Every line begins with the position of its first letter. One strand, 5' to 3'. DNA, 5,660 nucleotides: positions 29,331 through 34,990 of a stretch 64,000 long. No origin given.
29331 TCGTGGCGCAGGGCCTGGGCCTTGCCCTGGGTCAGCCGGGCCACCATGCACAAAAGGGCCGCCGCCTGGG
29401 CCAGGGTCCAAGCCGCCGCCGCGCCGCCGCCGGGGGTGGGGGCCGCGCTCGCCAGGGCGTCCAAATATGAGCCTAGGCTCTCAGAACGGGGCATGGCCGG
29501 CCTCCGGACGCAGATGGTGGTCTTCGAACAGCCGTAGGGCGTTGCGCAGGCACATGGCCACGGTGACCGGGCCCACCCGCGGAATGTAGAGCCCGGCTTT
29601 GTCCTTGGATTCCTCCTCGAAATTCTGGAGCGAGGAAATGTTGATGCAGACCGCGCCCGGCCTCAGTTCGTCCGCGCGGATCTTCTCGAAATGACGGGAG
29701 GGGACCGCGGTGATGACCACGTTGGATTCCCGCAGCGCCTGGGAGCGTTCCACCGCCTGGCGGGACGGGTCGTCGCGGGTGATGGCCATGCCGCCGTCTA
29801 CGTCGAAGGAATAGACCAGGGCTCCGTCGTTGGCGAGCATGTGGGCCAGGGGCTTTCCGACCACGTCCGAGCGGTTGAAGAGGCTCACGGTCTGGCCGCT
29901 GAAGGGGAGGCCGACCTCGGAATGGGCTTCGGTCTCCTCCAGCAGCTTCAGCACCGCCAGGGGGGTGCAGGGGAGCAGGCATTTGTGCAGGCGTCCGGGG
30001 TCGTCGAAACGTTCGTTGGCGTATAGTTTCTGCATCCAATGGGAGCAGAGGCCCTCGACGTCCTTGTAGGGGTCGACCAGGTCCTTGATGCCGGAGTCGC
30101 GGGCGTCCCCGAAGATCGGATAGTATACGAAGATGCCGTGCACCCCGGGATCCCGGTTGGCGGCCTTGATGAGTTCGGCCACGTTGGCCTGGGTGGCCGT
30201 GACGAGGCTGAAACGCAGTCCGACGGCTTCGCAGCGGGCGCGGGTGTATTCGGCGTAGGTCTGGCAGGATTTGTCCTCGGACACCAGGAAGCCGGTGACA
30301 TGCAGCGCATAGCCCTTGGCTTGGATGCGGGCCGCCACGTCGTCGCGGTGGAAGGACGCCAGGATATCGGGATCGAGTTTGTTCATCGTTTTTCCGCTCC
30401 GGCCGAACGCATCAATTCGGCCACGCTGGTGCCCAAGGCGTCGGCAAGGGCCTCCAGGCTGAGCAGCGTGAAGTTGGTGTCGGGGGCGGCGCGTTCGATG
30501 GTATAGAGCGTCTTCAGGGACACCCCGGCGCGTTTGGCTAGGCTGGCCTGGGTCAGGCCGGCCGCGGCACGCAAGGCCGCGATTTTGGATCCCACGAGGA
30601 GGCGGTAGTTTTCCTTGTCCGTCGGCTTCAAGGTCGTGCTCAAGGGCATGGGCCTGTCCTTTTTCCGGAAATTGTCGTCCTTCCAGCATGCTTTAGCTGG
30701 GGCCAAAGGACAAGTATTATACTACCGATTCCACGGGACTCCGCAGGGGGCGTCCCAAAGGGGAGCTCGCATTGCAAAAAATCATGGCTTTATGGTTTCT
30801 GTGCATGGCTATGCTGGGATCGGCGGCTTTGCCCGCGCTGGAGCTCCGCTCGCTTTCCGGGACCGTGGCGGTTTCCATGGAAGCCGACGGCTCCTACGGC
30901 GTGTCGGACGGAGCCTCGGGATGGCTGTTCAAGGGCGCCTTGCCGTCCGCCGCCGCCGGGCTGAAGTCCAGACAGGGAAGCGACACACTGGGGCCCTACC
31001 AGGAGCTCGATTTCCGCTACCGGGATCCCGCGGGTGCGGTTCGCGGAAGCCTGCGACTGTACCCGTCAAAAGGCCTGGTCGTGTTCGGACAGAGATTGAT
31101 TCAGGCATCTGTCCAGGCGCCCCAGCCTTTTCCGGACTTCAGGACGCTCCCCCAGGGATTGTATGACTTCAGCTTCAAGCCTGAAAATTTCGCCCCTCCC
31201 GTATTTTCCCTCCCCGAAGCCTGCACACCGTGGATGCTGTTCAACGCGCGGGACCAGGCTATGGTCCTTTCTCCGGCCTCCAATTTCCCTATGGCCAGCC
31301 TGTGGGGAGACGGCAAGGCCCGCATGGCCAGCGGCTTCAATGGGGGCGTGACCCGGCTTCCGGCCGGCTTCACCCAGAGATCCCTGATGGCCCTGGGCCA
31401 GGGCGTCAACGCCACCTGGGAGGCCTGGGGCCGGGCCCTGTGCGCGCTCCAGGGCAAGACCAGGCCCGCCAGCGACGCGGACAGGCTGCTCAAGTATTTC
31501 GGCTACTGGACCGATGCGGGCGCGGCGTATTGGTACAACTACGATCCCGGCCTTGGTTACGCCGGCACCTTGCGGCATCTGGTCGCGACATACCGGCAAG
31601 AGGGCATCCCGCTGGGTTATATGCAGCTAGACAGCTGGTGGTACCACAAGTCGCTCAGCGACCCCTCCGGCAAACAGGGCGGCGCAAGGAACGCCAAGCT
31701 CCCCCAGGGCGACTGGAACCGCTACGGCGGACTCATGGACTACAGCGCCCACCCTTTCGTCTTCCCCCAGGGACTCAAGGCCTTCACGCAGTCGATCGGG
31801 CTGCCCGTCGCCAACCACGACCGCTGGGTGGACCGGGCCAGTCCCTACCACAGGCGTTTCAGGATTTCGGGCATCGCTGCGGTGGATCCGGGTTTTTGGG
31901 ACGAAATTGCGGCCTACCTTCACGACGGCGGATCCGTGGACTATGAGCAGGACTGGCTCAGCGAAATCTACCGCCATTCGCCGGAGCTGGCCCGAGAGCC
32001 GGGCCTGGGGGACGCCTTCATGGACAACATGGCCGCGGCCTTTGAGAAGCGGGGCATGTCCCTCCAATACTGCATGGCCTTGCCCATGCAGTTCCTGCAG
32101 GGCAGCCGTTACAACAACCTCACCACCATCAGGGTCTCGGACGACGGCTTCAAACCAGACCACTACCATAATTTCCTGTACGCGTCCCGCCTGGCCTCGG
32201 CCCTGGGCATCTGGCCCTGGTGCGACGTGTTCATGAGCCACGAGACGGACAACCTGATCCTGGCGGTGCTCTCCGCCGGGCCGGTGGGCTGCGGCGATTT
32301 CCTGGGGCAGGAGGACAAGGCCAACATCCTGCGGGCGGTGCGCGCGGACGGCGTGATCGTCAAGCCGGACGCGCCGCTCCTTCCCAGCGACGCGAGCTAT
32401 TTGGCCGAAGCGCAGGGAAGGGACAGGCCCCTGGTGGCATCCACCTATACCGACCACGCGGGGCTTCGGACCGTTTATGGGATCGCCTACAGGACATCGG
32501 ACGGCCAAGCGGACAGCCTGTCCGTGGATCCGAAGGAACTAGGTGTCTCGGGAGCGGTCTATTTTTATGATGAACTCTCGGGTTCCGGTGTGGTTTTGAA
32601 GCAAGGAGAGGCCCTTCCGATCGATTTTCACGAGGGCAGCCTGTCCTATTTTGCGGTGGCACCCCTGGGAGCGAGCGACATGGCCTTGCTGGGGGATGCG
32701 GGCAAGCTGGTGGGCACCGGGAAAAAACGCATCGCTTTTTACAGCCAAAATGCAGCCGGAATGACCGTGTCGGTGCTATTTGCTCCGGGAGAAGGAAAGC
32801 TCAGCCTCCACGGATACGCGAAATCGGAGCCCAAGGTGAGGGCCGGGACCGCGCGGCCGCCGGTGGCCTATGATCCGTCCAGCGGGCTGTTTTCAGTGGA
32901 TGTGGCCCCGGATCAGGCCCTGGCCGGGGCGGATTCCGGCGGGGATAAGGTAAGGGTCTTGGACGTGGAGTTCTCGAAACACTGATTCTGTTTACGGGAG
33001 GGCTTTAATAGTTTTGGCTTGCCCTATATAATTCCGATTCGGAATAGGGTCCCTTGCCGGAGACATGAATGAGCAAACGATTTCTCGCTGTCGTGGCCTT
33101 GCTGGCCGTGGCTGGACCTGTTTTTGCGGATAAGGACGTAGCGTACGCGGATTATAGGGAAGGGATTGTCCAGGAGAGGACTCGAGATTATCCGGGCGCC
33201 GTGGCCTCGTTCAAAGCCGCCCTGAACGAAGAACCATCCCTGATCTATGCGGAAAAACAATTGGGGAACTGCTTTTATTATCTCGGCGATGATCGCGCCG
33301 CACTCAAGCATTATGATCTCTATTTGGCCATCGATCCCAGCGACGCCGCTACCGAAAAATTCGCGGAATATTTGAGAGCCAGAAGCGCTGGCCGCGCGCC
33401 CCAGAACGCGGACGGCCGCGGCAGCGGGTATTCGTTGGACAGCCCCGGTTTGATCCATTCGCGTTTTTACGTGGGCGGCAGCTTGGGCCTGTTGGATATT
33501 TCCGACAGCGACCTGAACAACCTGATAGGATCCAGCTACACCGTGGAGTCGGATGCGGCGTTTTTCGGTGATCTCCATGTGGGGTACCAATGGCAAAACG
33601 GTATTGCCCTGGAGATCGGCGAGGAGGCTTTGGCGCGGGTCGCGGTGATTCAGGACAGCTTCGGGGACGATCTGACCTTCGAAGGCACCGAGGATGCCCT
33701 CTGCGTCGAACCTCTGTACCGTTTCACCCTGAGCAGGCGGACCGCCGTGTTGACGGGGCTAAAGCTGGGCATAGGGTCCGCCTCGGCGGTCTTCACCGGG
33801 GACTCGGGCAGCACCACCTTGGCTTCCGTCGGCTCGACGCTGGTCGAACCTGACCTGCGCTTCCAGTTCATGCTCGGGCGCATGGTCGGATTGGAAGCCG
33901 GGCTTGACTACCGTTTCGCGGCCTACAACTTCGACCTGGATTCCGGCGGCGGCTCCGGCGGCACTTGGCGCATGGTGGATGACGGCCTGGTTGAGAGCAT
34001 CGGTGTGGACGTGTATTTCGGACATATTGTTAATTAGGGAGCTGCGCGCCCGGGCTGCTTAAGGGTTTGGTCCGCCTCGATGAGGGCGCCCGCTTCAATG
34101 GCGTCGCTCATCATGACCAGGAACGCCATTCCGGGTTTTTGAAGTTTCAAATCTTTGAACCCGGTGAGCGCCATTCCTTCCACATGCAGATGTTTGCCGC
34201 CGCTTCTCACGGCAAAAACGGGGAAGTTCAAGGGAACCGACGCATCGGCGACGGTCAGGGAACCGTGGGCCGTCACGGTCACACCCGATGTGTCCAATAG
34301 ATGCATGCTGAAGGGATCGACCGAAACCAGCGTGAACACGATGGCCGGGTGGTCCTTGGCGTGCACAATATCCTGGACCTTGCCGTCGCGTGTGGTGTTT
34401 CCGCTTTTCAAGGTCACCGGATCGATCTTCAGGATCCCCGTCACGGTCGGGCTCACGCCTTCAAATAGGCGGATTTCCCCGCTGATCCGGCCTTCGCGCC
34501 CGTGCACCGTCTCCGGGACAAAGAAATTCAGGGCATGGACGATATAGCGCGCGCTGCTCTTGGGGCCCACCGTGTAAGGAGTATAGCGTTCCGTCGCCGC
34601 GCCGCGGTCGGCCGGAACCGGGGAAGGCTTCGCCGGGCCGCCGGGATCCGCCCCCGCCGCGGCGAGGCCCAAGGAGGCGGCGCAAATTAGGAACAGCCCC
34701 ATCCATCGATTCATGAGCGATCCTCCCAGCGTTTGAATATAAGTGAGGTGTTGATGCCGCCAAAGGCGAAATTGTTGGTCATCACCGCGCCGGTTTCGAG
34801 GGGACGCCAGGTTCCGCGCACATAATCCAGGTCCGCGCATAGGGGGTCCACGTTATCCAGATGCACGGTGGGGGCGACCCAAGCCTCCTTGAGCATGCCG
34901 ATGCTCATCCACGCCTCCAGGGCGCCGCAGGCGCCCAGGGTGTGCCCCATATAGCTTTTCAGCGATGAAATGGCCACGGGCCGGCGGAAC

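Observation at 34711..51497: Aryl-polyene/flexirubin-type lipid pigment cluster carrying its own TAL-like MIO ammonia-lyase and a flavin-dependent halogenase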

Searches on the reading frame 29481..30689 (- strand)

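Call 7: search_protein_families(library=pfam, proteins=[window:29481-30689:-], max_evalue=0.01)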
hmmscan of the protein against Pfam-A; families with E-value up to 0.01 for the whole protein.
window:29481-30689:- (402 aa): 2 families
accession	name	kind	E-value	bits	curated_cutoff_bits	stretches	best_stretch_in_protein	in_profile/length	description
PF00763.28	THF_DHG_CYH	-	7.4e-17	62.1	32.8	1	113-212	9-115/115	Tetrahydrofolate dehydrogenase/cyclohydrolase, catalytic domain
PF02882.25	THF_DHG_CYH_C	-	3.9e-15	56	27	1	235-390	12-158/160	Tetrahydrofolate dehydrogenase/cyclohydrolase, NAD(P)-binding domain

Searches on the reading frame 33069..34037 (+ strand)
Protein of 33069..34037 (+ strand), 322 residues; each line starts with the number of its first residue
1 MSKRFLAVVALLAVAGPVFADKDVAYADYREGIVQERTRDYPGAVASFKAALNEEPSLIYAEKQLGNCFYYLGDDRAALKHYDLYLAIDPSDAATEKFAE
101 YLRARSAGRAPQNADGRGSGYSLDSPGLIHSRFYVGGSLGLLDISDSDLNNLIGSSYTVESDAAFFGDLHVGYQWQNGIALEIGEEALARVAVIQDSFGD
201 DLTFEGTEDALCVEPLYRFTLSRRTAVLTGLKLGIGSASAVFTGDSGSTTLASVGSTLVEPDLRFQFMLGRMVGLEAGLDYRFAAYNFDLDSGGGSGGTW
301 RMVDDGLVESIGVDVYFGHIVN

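Call 5: search_protein_families(library=pfam, proteins=[window:33069-34037:+], max_evalue=0.01)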
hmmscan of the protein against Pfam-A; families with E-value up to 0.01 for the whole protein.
window:33069-34037:+ (322 aa): 4 families
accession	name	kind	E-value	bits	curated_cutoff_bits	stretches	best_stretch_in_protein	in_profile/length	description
PF07719.23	TPR_2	-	8.3e-07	29.1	27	0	64-92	6-34/34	Tetratricopeptide repeat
PF00515.34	TPR_1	-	2.6e-06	27.5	27.8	1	61-92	3-34/34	Tetratricopeptide repeat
PF13505.12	OMP_b-brl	-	0.00045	20.9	28.7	1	131-281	20-150/175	Outer membrane protein beta-barrel domain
PF13174.12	TPR_6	-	0.0096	17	26.3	0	64-90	5-31/33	Tetratricopeptide repeat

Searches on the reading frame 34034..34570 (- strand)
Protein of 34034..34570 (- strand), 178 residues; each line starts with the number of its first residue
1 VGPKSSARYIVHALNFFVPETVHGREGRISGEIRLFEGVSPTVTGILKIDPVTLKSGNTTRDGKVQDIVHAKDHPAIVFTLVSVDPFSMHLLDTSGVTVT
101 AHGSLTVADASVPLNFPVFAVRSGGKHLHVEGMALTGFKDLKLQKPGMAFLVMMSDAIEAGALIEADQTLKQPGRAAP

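Call 62: search_protein_families(library=pfam, proteins=[window:34034-34570:-], max_evalue=5)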
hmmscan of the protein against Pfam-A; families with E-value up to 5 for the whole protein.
window:34034-34570:- (178 aa): 1 family
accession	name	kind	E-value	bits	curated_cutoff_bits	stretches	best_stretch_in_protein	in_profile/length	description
PF04264.18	YceI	-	7.1e-09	36.6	23.7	1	17-130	18-115/150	YceI-like domain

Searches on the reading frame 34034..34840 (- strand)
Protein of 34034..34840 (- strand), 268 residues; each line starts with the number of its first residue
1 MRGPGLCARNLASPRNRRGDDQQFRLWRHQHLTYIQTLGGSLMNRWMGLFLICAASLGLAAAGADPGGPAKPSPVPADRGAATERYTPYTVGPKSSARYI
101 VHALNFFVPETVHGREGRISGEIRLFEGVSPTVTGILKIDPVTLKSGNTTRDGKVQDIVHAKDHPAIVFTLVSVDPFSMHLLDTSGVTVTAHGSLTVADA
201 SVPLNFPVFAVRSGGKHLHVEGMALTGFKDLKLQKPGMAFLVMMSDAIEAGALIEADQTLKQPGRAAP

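Call 5: search_protein_families(library=pfam, proteins=[window:34034-34840:-], max_evalue=0.01)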
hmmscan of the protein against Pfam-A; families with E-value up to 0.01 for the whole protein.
window:34034-34840:- (268 aa): 1 family
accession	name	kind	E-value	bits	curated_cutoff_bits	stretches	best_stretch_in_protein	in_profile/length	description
PF04264.18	YceI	-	1.4e-08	35.7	23.7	1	104-218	17-115/150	YceI-like domain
